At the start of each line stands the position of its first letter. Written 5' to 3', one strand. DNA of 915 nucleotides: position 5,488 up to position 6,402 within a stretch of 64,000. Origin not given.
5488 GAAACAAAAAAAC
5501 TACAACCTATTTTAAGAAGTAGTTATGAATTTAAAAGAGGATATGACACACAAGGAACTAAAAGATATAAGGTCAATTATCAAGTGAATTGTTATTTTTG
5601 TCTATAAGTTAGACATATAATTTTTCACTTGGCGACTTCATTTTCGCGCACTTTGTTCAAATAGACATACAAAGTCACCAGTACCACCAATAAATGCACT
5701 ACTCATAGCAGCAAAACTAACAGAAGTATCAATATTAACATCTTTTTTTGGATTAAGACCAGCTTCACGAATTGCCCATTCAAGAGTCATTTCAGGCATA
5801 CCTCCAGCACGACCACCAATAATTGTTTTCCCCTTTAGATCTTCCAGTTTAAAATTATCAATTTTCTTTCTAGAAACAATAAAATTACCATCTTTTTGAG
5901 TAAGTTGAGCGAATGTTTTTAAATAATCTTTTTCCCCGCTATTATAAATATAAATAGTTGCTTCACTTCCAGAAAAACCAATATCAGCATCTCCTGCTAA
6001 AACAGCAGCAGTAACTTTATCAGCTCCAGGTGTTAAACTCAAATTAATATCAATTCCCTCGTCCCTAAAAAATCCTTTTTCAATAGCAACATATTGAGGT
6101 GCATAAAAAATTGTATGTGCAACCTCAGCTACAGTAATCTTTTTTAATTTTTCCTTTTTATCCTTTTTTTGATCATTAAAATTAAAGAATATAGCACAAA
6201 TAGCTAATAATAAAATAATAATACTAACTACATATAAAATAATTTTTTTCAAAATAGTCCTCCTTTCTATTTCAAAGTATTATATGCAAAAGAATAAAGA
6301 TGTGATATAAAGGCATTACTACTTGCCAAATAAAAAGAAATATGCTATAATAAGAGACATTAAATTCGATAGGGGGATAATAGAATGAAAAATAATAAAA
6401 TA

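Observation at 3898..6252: Right end of an integrated element: large serine recombinase abutting a truncated SsuA/NMT1-type binding-protein gene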

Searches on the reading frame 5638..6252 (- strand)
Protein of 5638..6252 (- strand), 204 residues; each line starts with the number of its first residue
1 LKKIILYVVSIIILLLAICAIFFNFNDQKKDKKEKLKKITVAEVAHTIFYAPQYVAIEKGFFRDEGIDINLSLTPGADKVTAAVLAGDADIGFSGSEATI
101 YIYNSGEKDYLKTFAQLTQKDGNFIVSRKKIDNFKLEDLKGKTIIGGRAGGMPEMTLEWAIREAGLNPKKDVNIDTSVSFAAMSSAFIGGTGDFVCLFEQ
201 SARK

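Call 3: search_protein_families(library=pfam, proteins=[window:5638-6252:-], max_evalue=0.01)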
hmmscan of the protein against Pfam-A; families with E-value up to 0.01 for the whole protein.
window:5638-6252:- (204 aa): 3 families
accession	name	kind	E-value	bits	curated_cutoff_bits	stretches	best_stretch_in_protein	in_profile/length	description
PF09084.16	NMT1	-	3.1e-19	70.2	20.5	1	51-196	5-145/216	NMT1/THI5 like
PF13379.11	NMT1_2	-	1.3e-12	48.5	24.7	1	37-191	6-172/252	NMT1-like family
PF12974.12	Phosphonate-bd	-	7.2e-06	26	27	1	66-187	28-152/242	ABC transporter, phosphonate, periplasmic substrate-binding protein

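Call 4: search_protein_families(library=ncbifam, proteins=[window:5638-6252:-], max_evalue=0.01)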
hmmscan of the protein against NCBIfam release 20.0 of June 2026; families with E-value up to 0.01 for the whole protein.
window:5638-6252:- (204 aa): 4 families
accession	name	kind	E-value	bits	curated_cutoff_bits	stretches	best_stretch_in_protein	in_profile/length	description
TIGR01728.1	SsuA_fam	subfamily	1.1e-11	44.6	163.5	1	51-188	12-147/290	aliphatic sulfonate ABC transporter substrate-binding protein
TIGR02122.1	TRAP_TAXI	subfamily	1.1e-06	27.8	84.35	1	12-191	6-190/320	TAXI family TRAP transporter solute-binding subunit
NF040735.1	SBP_SaoX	equivalog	0.00053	19.2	300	1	54-158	19-117/330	ABC transporter substrate-binding subunit SaoX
NF046005.2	near_gluc_PtsG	equivalog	0.0022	18.2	45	1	2-42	3-44/85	MPN207a family PTS transporter accessory protein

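Call 5: find_homologous_proteins(query=window:5638-6252:-)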
Query window:5638-6252:- (204 aa): 8000 proteins with E <= 0.001 among 8000 candidates; the best 120 are listed.
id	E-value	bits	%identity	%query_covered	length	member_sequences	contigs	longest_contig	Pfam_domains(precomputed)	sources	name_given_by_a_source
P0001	9.0e-128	441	100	100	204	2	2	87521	PF13379.12,PF09084.17,PF12974.13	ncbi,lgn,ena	-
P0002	1.8e-127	440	100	100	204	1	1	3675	PF13379.12,PF09084.17,PF12974.13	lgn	-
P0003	2.4e-123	427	98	100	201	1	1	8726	PF13379.12,PF09084.17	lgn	-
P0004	6.6e-119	412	92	100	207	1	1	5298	PF13379.12,PF09084.17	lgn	-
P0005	1.1e-117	408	91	99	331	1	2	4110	PF13379.12,PF09084.17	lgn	-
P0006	2.9e-117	407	91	99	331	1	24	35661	PF13379.12,PF09084.17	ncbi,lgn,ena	-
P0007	7.2e-117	406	90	99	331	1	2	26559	PF13379.12,PF09084.17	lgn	-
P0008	1.0e-113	396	90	100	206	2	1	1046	PF13379.12,PF09084.17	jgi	-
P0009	1.0e-113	396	91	99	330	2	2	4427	PF13379.12,PF09084.17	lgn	-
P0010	5.8e-113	393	91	99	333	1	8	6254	PF13379.12,PF09084.17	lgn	-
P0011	8.1e-113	393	90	99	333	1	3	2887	PF13379.12,PF09084.17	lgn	-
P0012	1.2e-112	392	90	99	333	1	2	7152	PF13379.12,PF09084.17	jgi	-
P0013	1.2e-108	379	82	100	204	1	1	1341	PF13379.12,PF09084.17,PF12974.13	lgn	-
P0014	9.4e-108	376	89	81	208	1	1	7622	PF13379.12,PF09084.17,PF12974.13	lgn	-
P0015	1.1e-105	369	81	99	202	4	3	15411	PF13379.12,PF09084.17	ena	-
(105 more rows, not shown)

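Call 11: find_encoding_contigs(protein=P0006, flank=6000, max_places=4)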
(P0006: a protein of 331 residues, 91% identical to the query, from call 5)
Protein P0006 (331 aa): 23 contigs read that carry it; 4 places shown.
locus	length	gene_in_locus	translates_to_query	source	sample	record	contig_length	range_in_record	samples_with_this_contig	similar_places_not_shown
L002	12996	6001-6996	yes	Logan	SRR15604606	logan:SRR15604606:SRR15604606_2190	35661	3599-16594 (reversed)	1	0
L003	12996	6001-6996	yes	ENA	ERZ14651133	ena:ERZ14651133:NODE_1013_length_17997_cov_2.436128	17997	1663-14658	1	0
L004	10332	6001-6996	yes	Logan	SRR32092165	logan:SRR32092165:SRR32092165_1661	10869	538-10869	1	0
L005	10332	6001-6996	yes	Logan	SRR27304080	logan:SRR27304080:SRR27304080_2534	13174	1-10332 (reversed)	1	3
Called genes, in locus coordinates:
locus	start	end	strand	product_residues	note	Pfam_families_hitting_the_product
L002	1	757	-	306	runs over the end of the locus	PF00483:NTP_transferase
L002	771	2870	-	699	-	PF00580:UvrD-helicase, PF13245:AAA_19, PF13604:AAA_30 (faint), PF13087:AAA_12 (faint), PF13361:UvrD_C, PF01443:Viral_helicase1 (weak), PF13538:UvrD_C_2, PF21196:PcrA_UvrD_tudor (faint)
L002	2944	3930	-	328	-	-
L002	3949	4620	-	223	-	PF04203:Sortase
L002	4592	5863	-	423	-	PF08341:TED, PF17802:SpaA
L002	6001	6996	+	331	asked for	PF13379:NMT1_2, PF09084:NMT1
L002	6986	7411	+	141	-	PF00005:ABC_tran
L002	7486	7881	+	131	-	-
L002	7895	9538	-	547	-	-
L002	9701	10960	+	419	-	PF01609:DDE_Tnp_1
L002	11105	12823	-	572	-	-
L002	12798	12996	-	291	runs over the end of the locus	-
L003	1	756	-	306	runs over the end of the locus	PF00483:NTP_transferase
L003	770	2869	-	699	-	PF00580:UvrD-helicase, PF13245:AAA_19, PF13604:AAA_30 (faint), PF13087:AAA_12 (faint), PF13361:UvrD_C, PF01443:Viral_helicase1 (weak), PF13538:UvrD_C_2, PF21196:PcrA_UvrD_tudor (faint)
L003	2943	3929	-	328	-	-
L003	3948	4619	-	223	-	PF04203:Sortase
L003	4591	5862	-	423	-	PF08341:TED, PF17802:SpaA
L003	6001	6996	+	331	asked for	PF13379:NMT1_2, PF09084:NMT1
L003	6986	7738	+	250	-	PF02463:SMC_N (faint), PF00005:ABC_tran, PF13304:AAA_21 (faint)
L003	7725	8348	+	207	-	PF00528:BPD_transp_1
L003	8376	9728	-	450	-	PF00239:Resolvase, PF13408:Zn_ribbon_recom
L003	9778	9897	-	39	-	-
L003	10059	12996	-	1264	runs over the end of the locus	PF08305:NPCBM, PF00754:F5_F8_type_C, PF22633:F5_F8_type_C_2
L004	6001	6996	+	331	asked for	PF13379:NMT1_2, PF09084:NMT1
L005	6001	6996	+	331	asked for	PF13379:NMT1_2, PF09084:NMT1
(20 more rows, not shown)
